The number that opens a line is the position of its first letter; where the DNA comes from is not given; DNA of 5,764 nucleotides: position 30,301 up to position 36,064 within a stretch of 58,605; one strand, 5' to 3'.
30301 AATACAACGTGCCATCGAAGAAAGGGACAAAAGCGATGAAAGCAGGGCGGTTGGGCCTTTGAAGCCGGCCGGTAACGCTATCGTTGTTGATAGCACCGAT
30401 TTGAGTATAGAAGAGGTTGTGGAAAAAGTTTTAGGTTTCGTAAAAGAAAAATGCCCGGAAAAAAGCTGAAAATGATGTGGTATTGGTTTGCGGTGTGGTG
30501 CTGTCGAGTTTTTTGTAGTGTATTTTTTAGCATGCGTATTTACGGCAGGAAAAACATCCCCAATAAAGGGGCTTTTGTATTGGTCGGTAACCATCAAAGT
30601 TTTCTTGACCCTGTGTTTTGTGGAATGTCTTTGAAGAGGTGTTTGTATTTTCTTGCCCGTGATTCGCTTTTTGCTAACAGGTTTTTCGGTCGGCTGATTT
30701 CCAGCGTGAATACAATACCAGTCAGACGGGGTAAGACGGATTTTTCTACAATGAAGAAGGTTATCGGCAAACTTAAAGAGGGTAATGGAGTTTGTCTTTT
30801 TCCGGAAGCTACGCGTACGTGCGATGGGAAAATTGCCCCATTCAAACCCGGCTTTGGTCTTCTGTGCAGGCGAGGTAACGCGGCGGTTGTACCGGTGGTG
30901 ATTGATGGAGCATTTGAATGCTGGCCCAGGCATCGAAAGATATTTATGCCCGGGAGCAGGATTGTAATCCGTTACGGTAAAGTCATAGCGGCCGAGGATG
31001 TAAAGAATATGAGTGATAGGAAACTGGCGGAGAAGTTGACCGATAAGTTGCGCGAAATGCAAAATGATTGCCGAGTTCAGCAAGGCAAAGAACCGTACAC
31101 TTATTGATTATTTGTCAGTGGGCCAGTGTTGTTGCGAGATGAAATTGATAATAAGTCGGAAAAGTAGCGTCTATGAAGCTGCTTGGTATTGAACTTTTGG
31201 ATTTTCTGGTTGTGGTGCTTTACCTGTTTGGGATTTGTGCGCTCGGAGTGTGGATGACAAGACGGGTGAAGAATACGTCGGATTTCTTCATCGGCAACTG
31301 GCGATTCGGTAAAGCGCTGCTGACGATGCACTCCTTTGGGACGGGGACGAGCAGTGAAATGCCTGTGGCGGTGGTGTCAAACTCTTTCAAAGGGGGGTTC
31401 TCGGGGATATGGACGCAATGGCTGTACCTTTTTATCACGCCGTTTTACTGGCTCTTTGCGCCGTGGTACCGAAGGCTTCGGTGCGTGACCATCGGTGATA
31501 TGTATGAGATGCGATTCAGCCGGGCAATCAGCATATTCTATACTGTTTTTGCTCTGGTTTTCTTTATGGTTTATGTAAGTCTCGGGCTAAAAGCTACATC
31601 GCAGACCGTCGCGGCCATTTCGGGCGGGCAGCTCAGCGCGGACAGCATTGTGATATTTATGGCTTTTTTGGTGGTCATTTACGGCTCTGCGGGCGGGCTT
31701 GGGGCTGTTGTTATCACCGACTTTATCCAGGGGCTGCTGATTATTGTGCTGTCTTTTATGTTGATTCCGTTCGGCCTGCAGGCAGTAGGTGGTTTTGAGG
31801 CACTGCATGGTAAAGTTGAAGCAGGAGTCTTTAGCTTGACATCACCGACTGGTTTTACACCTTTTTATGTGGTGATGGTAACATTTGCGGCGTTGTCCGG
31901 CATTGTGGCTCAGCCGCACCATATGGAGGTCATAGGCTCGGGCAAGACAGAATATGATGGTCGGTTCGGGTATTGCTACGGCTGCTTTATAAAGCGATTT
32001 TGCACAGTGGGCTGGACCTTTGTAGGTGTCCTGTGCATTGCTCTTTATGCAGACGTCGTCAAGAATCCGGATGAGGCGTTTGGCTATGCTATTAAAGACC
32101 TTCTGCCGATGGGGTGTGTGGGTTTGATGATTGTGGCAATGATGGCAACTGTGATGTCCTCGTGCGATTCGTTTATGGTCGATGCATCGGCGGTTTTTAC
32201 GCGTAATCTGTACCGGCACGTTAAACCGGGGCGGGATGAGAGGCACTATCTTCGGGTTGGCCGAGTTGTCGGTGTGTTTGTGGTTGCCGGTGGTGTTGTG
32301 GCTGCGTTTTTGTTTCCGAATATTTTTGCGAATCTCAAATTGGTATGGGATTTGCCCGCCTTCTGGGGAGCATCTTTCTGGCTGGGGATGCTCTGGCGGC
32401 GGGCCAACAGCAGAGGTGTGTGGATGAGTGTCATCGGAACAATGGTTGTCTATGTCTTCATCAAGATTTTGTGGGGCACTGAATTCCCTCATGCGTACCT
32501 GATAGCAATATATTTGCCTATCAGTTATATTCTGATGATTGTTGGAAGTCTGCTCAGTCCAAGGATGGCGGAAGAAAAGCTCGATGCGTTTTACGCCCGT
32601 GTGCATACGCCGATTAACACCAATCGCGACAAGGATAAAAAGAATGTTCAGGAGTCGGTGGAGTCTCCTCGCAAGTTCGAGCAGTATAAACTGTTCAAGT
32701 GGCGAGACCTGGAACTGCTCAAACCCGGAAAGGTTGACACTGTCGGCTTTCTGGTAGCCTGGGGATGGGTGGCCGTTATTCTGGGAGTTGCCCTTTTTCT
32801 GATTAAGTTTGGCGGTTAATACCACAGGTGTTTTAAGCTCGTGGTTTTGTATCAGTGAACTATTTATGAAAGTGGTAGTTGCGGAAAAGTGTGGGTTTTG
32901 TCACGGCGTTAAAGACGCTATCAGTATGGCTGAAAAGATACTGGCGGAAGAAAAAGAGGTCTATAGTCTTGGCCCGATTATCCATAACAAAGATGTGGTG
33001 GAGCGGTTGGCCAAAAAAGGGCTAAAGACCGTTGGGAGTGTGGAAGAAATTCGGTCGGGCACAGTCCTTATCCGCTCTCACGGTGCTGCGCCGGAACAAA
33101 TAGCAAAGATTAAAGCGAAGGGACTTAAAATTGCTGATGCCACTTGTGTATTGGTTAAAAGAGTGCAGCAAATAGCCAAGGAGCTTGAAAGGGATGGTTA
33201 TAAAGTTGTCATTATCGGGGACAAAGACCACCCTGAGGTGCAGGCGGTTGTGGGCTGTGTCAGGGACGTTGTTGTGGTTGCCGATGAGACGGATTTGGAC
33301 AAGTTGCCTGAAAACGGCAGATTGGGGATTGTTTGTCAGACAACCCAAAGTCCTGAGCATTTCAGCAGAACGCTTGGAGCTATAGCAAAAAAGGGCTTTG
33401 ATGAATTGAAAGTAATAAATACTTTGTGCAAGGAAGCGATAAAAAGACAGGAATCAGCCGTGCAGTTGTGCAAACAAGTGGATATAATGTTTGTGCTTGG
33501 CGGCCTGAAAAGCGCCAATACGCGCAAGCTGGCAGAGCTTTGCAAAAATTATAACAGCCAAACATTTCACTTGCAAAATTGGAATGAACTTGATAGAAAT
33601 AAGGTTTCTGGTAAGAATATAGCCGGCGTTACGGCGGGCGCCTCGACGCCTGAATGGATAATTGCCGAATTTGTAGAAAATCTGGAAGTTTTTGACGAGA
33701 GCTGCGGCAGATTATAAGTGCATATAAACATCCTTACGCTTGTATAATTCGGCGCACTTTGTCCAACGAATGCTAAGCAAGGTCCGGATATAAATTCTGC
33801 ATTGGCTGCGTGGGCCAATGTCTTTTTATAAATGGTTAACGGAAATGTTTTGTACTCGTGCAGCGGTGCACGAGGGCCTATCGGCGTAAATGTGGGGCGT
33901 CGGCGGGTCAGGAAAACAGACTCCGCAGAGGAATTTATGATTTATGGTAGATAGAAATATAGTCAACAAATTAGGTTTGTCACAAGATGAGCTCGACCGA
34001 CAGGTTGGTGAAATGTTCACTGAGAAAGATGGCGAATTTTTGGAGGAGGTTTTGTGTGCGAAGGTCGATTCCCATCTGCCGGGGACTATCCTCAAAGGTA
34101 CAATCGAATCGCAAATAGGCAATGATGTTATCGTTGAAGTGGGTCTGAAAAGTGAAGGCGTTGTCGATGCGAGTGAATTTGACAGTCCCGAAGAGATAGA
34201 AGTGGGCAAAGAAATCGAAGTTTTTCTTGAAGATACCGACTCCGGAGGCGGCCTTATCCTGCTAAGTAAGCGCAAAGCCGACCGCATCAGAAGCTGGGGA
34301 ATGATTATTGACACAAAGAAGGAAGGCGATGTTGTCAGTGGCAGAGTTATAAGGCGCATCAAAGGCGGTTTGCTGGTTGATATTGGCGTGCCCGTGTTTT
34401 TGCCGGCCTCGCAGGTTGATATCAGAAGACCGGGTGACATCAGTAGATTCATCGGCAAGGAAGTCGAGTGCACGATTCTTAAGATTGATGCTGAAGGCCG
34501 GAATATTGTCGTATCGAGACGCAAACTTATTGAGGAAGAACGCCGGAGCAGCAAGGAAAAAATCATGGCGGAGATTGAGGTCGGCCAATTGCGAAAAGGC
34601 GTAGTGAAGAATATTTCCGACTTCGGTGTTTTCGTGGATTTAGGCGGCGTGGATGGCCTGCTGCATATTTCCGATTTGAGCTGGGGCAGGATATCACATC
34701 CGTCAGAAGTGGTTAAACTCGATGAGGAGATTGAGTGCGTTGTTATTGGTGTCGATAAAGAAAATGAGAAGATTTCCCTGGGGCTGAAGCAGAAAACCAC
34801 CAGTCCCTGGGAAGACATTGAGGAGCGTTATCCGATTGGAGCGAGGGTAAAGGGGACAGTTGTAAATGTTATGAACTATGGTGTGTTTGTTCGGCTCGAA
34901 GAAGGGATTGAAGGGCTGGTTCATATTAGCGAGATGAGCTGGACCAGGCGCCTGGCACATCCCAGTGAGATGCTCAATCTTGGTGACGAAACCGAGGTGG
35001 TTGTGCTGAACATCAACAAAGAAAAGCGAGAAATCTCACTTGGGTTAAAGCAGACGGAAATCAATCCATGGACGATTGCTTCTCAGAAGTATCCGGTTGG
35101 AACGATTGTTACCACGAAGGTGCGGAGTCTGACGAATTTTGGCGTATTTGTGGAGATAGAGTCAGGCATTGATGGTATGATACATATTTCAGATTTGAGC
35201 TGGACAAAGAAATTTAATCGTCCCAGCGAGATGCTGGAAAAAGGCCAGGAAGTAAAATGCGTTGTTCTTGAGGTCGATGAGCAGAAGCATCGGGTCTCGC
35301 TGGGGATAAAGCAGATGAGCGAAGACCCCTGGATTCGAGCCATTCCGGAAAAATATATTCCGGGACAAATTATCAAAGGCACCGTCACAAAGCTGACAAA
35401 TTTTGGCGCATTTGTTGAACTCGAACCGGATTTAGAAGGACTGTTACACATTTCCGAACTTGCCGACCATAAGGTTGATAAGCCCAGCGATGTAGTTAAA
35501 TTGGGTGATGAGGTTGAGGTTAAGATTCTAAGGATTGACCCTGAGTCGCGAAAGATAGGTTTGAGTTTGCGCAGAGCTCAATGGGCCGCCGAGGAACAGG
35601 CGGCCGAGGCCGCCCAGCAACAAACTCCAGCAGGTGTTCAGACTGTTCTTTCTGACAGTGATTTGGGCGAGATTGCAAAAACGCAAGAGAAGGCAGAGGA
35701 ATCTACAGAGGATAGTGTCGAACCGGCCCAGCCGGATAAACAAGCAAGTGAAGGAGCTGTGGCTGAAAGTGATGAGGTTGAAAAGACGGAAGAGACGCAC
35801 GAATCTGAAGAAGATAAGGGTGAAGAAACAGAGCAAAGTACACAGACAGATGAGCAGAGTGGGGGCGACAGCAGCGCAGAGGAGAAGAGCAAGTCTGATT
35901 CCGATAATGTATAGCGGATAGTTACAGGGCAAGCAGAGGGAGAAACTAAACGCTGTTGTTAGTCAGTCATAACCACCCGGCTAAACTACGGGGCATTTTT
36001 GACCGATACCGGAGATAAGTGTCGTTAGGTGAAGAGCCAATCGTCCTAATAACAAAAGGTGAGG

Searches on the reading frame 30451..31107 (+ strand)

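Call 13: search_protein_families(library=pfam, proteins=[window:30451-31107:+], max_evalue=0.001)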
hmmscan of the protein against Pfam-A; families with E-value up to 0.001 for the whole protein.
window:30451-31107:+ (218 aa): 1 family
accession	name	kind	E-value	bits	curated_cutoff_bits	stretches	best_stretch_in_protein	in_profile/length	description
PF01553.26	Acyltransferase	-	3.8e-27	95.1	23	1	28-151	2-131/132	Acyltransferase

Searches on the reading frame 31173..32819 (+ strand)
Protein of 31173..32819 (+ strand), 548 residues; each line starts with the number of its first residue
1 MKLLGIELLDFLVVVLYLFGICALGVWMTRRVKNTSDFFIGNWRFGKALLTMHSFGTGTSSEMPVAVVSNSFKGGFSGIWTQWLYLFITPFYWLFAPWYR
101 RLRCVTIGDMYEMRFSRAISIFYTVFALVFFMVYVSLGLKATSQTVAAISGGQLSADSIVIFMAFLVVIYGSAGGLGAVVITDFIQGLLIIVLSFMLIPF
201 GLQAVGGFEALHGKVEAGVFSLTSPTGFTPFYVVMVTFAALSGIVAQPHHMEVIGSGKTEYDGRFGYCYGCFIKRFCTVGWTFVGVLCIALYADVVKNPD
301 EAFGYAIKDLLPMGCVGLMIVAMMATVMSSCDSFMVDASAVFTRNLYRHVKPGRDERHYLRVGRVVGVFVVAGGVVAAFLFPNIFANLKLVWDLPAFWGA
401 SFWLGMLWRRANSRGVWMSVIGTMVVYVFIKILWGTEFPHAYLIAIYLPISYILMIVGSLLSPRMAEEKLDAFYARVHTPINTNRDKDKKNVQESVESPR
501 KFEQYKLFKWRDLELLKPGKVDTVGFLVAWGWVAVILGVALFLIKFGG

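Call 13: search_protein_families(library=pfam, proteins=[window:31173-32819:+], max_evalue=0.001)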
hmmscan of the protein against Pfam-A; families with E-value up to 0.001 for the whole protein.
window:31173-32819:+ (548 aa): 1 family
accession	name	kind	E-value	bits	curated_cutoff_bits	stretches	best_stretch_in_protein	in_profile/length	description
PF00474.23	SSF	-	9.5e-33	114.1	22.8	1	38-421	1-404/406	Sodium:solute symporter family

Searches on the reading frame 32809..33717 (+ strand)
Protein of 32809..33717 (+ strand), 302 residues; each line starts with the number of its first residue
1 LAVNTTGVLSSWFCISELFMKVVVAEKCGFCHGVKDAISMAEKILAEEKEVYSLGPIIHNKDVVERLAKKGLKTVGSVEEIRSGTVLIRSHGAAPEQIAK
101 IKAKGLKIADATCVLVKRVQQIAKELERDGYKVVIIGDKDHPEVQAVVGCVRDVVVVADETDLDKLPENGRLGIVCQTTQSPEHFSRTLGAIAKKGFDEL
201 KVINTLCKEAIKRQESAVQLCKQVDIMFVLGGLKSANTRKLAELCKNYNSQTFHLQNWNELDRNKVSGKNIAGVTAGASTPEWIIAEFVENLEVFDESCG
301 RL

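Call 13: search_protein_families(library=pfam, proteins=[window:32809-33717:+], max_evalue=0.001)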
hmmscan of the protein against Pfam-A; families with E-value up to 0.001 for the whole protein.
window:32809-33717:+ (302 aa): 1 family
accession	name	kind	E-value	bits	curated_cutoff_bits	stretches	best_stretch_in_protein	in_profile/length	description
PF02401.23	LYTB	-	5.3e-86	288.6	24.5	1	22-292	1-266/267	LytB protein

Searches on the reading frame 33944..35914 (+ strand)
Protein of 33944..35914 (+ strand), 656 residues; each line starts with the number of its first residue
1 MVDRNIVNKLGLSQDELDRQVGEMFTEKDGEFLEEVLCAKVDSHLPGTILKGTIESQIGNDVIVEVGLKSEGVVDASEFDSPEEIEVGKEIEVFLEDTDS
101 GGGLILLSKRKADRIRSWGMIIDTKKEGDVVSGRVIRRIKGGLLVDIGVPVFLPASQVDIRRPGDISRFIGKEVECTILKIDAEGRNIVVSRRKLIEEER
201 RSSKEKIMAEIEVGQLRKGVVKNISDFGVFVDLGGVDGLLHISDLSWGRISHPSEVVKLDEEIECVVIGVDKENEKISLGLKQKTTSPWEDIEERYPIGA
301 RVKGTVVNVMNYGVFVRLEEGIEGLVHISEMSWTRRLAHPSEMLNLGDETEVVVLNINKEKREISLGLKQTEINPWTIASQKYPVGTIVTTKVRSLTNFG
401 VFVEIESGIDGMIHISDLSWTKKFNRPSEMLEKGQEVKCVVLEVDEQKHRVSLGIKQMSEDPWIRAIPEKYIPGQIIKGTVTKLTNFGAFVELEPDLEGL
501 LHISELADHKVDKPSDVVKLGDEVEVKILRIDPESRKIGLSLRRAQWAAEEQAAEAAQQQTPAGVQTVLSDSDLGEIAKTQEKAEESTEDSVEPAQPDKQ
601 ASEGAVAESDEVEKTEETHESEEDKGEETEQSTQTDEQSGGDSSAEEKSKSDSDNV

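Call 13: search_protein_families(library=pfam, proteins=[window:33944-35914:+], max_evalue=0.001)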
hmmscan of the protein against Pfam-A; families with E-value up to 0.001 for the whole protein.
window:33944-35914:+ (656 aa): 6 families
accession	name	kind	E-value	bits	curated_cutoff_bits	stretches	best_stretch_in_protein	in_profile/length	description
PF00575.29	S1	-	2.6e-97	319.7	22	5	472-543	3-74/74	S1 RNA binding domain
PF23459.1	S1_RRP5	-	4.8e-35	120.4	27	3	386-453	4-70/72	RRP5 S1 domain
PF21710.3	Spt6_S1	-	1.1e-17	64.5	27.5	1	384-455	15-86/91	Spt6, S1/OB domain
PF13509.12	S1_2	-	1e-12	48.4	21.8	0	474-508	2-36/61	S1 domain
PF17092.11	PCB_OB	-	8.7e-08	33.3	27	0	292-348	25-91/111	Penicillin-binding protein OB-like domain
PF25522.1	OB_cyt-4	-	0.00011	23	27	0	507-538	44-71/77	Mitochondrial protein cyt-4, OB-fold domain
